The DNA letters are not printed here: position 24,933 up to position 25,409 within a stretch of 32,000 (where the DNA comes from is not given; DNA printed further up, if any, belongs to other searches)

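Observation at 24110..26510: Tat-exported DUF362-like protein followed by duplicated genes for a 58-aa membrane-anchored Cys/His-rich peptide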

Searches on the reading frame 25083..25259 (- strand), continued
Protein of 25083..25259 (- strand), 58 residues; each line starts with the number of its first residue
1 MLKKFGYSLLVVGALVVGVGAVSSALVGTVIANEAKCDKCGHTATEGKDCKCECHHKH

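Call 43: search_protein_families(library=ncbifam, proteins=[L013:2097-3104:-, L030:2983-4377:+, L033:7254-8492:+, L026:468-2231:+, L027:3996-4862:+, L035:5287-6510:-, L033:5532-6008:-], max_evalue=0.00001)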
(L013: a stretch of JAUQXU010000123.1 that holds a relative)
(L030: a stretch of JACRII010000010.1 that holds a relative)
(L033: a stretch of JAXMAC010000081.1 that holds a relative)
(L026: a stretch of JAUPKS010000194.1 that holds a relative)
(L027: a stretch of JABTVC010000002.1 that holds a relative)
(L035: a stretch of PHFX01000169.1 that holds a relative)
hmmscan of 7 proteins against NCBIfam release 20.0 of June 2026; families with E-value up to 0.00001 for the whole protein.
L013:2097-3104:- (335 aa): 16 families
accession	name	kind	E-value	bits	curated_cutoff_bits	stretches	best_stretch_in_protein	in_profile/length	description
TIGR02124.1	hypE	equivalog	1.7e-34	119.3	251.6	1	35-296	33-289/332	hydrogenase expression/formation protein HypE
TIGR01379.1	thiL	equivalog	6.7e-32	110.7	184.15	1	33-320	22-308/320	thiamine-phosphate kinase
TIGR00476.1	selD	equivalog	1.1e-28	100.4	125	1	8-261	14-262/311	selenide, water dikinase SelD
NF002098.0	PRK00943.1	equivalog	4.9e-23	81.6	299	1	12-260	24-265/347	selenide, water dikinase SelD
NF004353.0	PRK05731.2-2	equivalog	7e-21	74.6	301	1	28-325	12-296/311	thiamine-phosphate kinase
TIGR04049.1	AIR_rel_sll0787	hypoth_equivalog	3.3e-19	69.1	321.3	1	33-318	41-302/318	sll0787 family AIR synthase-like protein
NF004351.0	PRK05731.1-4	equivalog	1.9e-17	63.3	324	1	11-275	17-272/321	thiamine-phosphate kinase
NF010705.0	PRK14105.1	equivalog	1.9e-16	59.9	291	1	26-316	40-337/345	selenide, water dikinase SelD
TIGR01736.1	FGAM_synth_II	equivalog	1.2e-14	53.6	525.75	1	15-328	39-353/718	phosphoribosylformylglycinamidine synthase subunit PurL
NF004350.0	PRK05731.1-1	equivalog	1e-13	50.9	441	1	10-321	5-312/325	thiamine-phosphate kinase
TIGR03267.1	methan_mark_2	hypoth_equivalog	2.3e-13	49.9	365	1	28-332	39-321/323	methanogenesis marker 2 protein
NF002290.1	PRK01213.1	equivalog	2.2e-11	42.7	648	1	73-319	100-343/723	phosphoribosylformylglycinamidine synthase subunit PurL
TIGR00878.1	purM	equivalog_domain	1.5e-10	40.8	236.35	1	59-307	74-331/332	phosphoribosylformylglycinamidine cyclo-ligase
NF004354.0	PRK05731.2-3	equivalog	1.9e-10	40.6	204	1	57-162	44-144/273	thiamine-phosphate kinase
TIGR04050.1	MSMEG_0567_Cter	hypoth_equivalog_domain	2e-10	40.6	312.2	1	60-257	61-233/296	MSMEG_0567/sll0787 family protein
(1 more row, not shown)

L030:2983-4377:+ (464 aa): 100 families (the best 25 are shown)
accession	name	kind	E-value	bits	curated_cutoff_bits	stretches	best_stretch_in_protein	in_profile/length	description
NF011695.0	PRK15115.1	equivalog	4.3e-133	444.3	763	1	5-452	8-445/445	two-component system response regulator GlrR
NF008469.0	PRK11361.1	equivalog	1.7e-131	439.1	714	1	4-448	5-459/461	acetoacetate metabolism transcriptional regulator AtoC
TIGR02915.1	PEP_resp_reg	equivalog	1.4e-122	409.8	502.6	1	6-445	1-444/445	PEP-CTERM-box response regulator transcription factor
TIGR01818.1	ntrC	equivalog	3.2e-116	388.9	558.6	1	6-408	1-401/463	nitrogen regulation protein NR(I)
NF007689.0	PRK10365.1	equivalog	5.2e-112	374.8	760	1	5-427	7-426/441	sigma-54-dependent response regulator transcription factor ZraR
NF051870.1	NAssimRespRegNtrX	equivalog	2.6e-105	352.9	600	1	5-434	3-441/452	nitrogen assimilation response regulator NtrX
TIGR01817.1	nifA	equivalog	1.7e-104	350.5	528.85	1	119-395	176-448/534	nif-specific transcriptional activator NifA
NF041946.1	LuxO_transreg_Vib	equivalog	2.6e-104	349.6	800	1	9-404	2-396/463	quorum-sensing sigma-54 dependent transcriptional regulator LuxO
NF041552.1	TF_PrdR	equivalog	2.9e-100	336.3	795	1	122-443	245-576/577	sigma-54 dependent transcriptional regulator PrdR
NF049963.1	RespRegFlgRCampy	domain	1.5e-95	320.6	750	1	6-444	3-428/429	fla regulon two-component system response regulator FlgR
NF008176.1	PRK10923.1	equivalog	7.7e-95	318.2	620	1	2-416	2-415/469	nitrogen regulation protein NR(I)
NF003451.0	PRK05022.1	equivalog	6.5e-92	308.9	476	1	124-445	168-510/512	nitric oxide reductase transcriptional regulator NorR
NF038308.1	RNA_repair_RtcR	equivalog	1e-90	305.1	650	1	81-444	117-487/530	RNA repair transcriptional activator RtcR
NF050807.1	TransRegFlbDCaul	equivalog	6.7e-83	279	750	1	29-393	26-369/454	sigma-54-dependent transcriptional regulator FlbD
TIGR02974.1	phageshock_pspF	equivalog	3.1e-81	273.2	443.55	1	144-437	1-293/336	phage shock protein operon transcriptional activator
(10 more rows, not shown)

L033:7254-8492:+ (412 aa): 3 families
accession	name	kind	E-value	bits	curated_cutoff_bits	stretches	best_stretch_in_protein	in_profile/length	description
NF012174.0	tet_MFS_A_B_C_D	equivalog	4e-08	32.5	475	1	72-205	243-375/382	Tet(A)/Tet(B)/Tet(C) family tetracycline efflux MFS transporter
TIGR00880.1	2_A_01_02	superfamily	2.6e-07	30.8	131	0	90-207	16-131/141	multidrug resistance protein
NF012195.0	tet_MFS_H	exception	3.8e-06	26.2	840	0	78-215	252-386/392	tetracycline efflux MFS transporter Tet(H)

L026:468-2231:+ (587 aa): 180 families (the best 25 are shown)
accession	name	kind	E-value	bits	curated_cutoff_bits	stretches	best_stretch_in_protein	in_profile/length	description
NF008055.0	PRK10789.1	equivalog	4e-120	402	845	1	17-585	10-576/590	SmdA family multidrug ABC transporter permease/ATP-binding protein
TIGR02203.1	MsbA_lipidA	equivalog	1.3e-107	360.7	602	1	18-578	8-567/572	lipid A export permease/ATP-binding protein MsbA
TIGR02204.1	MsbA_rel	hypoth_equivalog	2.7e-107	359.8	780.4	1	16-576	10-571/576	ABC transporter, permease/ATP-binding protein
NF052233.1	CphA_assoc_ABC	equivalog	6.8e-100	335.5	880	1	84-579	248-742/766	cyanophycin metabolism-associated ABC transporter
TIGR00958.1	3a01208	subfamily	4.9e-99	332.5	874.6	1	18-576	155-710/711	antigen peptide transporter 2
TIGR01846.1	type_I_sec_HlyB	subfamily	4.2e-98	329.4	725.55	1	17-580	132-692/694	type I secretion system permease/ATPase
NF045513.1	HepA_fam_ABC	equivalog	1.5e-93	314.3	725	1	58-571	89-600/610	heterocyst formation ABC transporter subunit HepA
TIGR01193.1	bacteriocin_ABC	subfamily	6.8e-89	299.2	523.85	1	18-578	150-707/708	peptide cleavage/export ABC transporter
NF008381.0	PRK11176.1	equivalog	3.7e-88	296.3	867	1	18-578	19-577/582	lipid A ABC transporter ATP-binding protein/permease MsbA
TIGR03796.1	NHLM_micro_ABC1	equivalog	3.8e-86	289.9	853.3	1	36-576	162-708/710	NHLP family bacteriocin export ABC transporter peptidase/permease/ATPase subunit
NF000474.1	tet_ABC_46_A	exception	1.2e-82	278.3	1250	1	18-580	8-568/574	tetracycline efflux ABC transporter Tet(46) subunit A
NF010178.0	PRK13657.1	equivalog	2.3e-82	277.3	733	1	19-582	14-572/588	glucan ABC transporter ATP-binding protein/ permease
TIGR03375.1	type_I_sec_LssB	subfamily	5.1e-81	273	693.1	1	71-568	196-690/696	type I secretion system permease/ATPase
TIGR03797.1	NHLM_micro_ABC2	equivalog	1.1e-77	262.1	709.4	1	15-578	127-683/686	NHLP bacteriocin export ABC transporter permease/ATPase subunit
NF008364.0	PRK11160.1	equivalog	3e-74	250.6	630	1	73-578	69-573/575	heme ABC transporter ATP-binding protein/permease CydC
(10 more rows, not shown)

L027:3996-4862:+ (288 aa): 42 families (the best 25 are shown)
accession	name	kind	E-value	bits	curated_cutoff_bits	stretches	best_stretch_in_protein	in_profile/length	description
TIGR02997.1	Sig70-cyanoRpoD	subfamily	2e-61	207.9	384.5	1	38-280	58-297/298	RNA polymerase sigma factor, RpoD/SigA family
NF006666.0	PRK09210.1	equivalog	2.3e-60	204.9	572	1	18-282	95-358/370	RNA polymerase sigma factor RpoD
TIGR02394.1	rpoS_proteo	equivalog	1e-57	195.8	378.7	1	13-285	4-275/285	RNA polymerase sigma factor RpoS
TIGR02393.1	RpoD_Cterm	equivalog_domain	1.1e-56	192.2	354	1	56-282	1-226/238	RNA polymerase sigma factor RpoD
NF004208.0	PRK05658.1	equivalog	2.3e-55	188.8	555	1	23-281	357-617/631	RNA polymerase sigma factor RpoD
NF004207.0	PRK05657.1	equivalog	1.6e-52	178.9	394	1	11-286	45-319/329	RNA polymerase sigma factor RpoS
NF005643.0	PRK07406.1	equivalog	8.1e-52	176.6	500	1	40-281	145-384/397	RNA polymerase sigma factor RpoD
NF005920.0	PRK07921.1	subfamily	1.4e-51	175.5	464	1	31-282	67-316/328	RNA polymerase sigma factor SigB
NF041931.2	MzaA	equivalog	2e-51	175.7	800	1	41-282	464-703/726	MZA anti-phage system associated sigma-70 family RNA polymerase sigma factor MzaA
NF005785.0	PRK07598.1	equivalog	3.2e-49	167.9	554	1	43-282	163-400/415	RNA polymerase sigma factor SigC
NF005642.0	PRK07405.1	subfamily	6.7e-49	166.8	524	1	42-282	70-307/318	RNA polymerase sigma factor SigD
NF004561.0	PRK05901.1-3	equivalog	5.7e-48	164.3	582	1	44-281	288-524/537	RNA polymerase sigma factor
NF004560.0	PRK05901.1-1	equivalog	1.1e-45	156.7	711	1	47-281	270-503/516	RNA polymerase sigma factor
NF004615.0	PRK05949.1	subfamily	3.9e-45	154.2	530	1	39-281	76-315/327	RNA polymerase sigma factor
NF004564.0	PRK05901.2-2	equivalog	2.8e-41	141.7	617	1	15-284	204-483/500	RNA polymerase sigma factor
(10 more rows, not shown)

L035:5287-6510:- (407 aa): 0 families

L033:5532-6008:- (158 aa): 2 families
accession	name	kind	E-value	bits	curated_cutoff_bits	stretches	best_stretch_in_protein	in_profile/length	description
TIGR00150.1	T6A_YjeE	equivalog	8.7e-33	113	60.1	1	17-143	9-133/135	tRNA (adenosine(37)-N6)-threonylcarbamoyltransferase complex ATPase subunit type 1 TsaE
NF007931.0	PRK10646.1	equivalog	3.9e-22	78.9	246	1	14-133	12-130/153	tRNA (adenosine(37)-N6)-threonylcarbamoyltransferase complex ATPase subunit type 1 TsaE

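Call 60: list_cluster_members(proteins=[window:25083-25259:-, window:24399-24575:-, window:25083-25295:-, window:24399-24632:-, L166:4894-5112:+, P0016, P0007])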
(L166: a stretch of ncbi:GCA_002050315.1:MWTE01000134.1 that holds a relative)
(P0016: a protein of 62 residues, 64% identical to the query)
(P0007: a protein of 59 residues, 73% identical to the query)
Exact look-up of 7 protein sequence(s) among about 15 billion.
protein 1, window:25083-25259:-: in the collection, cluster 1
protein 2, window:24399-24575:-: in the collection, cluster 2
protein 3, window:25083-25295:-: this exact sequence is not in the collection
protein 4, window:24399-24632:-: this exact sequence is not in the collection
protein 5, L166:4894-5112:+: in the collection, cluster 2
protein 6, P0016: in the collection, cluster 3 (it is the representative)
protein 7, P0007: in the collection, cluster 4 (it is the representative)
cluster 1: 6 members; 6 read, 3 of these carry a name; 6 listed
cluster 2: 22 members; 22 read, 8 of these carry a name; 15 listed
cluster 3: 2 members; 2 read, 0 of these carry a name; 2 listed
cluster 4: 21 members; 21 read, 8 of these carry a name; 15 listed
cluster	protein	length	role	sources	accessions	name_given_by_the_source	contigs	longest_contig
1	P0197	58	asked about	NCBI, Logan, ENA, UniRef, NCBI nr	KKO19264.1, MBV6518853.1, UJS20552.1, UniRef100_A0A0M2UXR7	MAG: hypothetical protein L3J18_16925 [Candidatus Brocadia sp.] | Uncharacterized protein n=1 Tax=Candidatus Brocadia fulgida TaxID=380242 ... | MAG: hypothetical protein BROFUL_02020 [Candidatus Brocadia fulgida]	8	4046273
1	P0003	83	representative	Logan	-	-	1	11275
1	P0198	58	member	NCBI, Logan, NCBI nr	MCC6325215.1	MAG: hypothetical protein IT420_06185 [Candidatus Brocadia sp.] | hypothetical protein [Candidatus Brocadia sp.]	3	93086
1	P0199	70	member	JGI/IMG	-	hypothetical protein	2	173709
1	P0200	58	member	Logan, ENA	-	-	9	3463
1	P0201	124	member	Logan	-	-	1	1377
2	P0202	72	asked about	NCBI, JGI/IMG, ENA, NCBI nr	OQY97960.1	MAG: hypothetical protein B6D35_13840 [Candidatus Brocadia sp. UTAMX2] | hypothetical protein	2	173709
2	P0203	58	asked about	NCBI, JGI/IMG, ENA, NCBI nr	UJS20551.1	MAG: hypothetical protein L3J18_16920 [Candidatus Brocadia sp.] | hypothetical protein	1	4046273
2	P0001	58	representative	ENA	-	-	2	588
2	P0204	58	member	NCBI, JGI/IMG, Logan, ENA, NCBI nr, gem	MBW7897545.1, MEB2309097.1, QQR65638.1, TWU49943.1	hypothetical protein B188_23690 [Candidatus Brocadiaceae bacterium B188] | hypothetical protein | hypothetical protein [Candidatus Brocadia sapporoensis]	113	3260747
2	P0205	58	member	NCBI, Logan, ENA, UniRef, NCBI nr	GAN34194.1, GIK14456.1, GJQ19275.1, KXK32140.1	MAG: hypothetical protein UZ01_00601 [Candidatus Brocadia sinica] | Primosomal protein N n=1 Tax=Candidatus Brocadia sinica JPN1 TaxID=1197129 ... | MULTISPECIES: hypothetical protein [Brocadia]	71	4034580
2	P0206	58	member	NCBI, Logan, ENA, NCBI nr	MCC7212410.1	MAG: hypothetical protein IT451_11300 [Candidatus Brocadia sp.] | hypothetical protein [Candidatus Brocadia sp.]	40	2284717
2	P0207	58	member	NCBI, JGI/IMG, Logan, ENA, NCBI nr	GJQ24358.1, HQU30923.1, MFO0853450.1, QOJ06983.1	MAG: hypothetical protein HRU72_10745 [Planctomycetia bacterium]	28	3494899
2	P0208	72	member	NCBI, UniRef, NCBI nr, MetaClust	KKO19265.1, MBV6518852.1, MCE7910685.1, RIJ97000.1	MAG: hypothetical protein DCC43_10625 [Candidatus Brocadia sp.] | Uncharacterized protein n=1 Tax=Candidatus Brocadia fulgida TaxID=380242 ... | MAG: hypothetical protein BROFUL_02021 [Candidatus Brocadia fulgida]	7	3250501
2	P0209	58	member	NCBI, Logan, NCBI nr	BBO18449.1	conserved hypothetical protein [Candidatus Brocadia pituitae]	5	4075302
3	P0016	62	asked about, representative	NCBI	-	-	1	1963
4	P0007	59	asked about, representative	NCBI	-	-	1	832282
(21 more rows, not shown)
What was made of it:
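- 25083..25259 (-): Peptide gene A (58 aa). Signal peptide residues 1-32, predicted mature peptide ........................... T45 is a derived change. Exact sequence annotated as hypothetical BROFUL_02020 / L3J18_16925 (call 60).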

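Call 62: search_protein_families(library=pfam, proteins=[P0040, P0076, P0046, P0037, P0053, P0050, P0048, P0057, P0047, P0071], max_evalue=0.1)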
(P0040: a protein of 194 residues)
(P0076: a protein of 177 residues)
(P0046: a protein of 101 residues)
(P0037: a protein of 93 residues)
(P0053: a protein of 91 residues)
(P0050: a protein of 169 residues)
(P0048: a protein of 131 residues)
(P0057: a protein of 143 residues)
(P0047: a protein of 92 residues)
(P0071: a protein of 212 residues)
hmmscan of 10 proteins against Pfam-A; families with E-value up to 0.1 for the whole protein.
P0040 (194 aa): 0 families

P0076 (177 aa): 1 family
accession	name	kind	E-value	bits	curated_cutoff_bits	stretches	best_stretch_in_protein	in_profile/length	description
PF16503.10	zn-ribbon_14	-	0.04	13.9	34.9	1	113-124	2-13/32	Zinc-ribbon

P0046 (101 aa): 1 family
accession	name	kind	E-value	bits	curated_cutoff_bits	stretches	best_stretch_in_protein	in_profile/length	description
PF19052.5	BRINP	-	0.057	12.4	27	1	23-90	94-159/448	BMP/retinoic acid-inducible neural-specific protein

P0037 (93 aa): 0 families

P0053 (91 aa): 4 families
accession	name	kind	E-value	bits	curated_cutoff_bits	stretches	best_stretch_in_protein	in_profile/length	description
PF04945.19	YHS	-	2.6e-15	56.6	30.3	1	44-87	2-45/47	YHS domain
PF24273.1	TRASH_HVO_1752_C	-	0.00055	20.5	27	1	47-80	6-38/47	HVO_1752, C-terminal TRASH domain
PF08394.17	Arc_trans_TRASH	-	0.001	19.6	27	1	48-80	6-37/43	Archaeal TRASH domain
PF06467.20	zf-FCS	-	0.0025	18.1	22.4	1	59-74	20-35/39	MYM-type Zinc finger with FCS sequence motif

P0050 (169 aa): 4 families
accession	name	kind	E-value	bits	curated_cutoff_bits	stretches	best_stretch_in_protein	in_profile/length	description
PF11396.14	PepSY_like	-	1.7e-05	25.4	28.3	1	82-168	3-81/83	Putative beta-lactamase-inhibitor-like, PepSY-like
PF03413.25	PepSY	-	0.00061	20.5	24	1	121-157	8-44/60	Peptidase propeptide and YPEB domain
PF07087.16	DUF1353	-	0.04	14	22.5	0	101-128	15-42/91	Protein of unknown function (DUF1353)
PF21112.3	CsgH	-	0.05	14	27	1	66-116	14-64/88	CsgH protein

P0048 (131 aa): 0 families

P0057 (143 aa): 0 families

P0047 (92 aa): 0 families

P0071 (212 aa): 0 families
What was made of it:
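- Passengers include a soluble folded YHS domain and a weak PepSY-like match (call 62). A paralogue carries an ordinary folded YHS domain behind the same N-terminus (call 62).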

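Call 70: find_encoding_contigs(protein=P0040, flank=3000, max_places=2)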
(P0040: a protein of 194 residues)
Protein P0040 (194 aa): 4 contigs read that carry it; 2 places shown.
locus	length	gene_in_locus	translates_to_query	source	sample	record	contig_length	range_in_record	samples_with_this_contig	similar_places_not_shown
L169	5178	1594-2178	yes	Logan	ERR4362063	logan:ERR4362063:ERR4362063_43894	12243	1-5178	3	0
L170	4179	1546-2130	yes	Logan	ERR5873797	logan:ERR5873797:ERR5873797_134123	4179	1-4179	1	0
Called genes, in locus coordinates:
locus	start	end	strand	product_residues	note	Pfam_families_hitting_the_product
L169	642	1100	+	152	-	PF00903:Glyoxalase, PF13468:Glyoxalase_3 (weak), PF22677:Ble-like_N (weak), PF13669:Glyoxalase_4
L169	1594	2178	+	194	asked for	-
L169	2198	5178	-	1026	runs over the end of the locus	PF00873:ACR_tran, PF03176:MMPL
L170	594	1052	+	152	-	PF00903:Glyoxalase, PF13468:Glyoxalase_3 (weak), PF22677:Ble-like_N (weak), PF13669:Glyoxalase_4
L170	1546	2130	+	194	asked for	-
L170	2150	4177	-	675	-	?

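Call 71: find_encoding_contigs(protein=P0053, flank=3000, max_places=2)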
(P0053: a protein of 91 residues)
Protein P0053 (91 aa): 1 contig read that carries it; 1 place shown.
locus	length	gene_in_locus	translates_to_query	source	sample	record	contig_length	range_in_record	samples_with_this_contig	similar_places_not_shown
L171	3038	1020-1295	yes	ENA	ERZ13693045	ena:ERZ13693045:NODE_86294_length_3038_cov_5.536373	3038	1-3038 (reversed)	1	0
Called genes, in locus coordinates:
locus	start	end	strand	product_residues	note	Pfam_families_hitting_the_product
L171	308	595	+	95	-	-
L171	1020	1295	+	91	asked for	PF04945:YHS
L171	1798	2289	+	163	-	PF00924:MS_channel_2nd, PF21082:MS_channel_3rd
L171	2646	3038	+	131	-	?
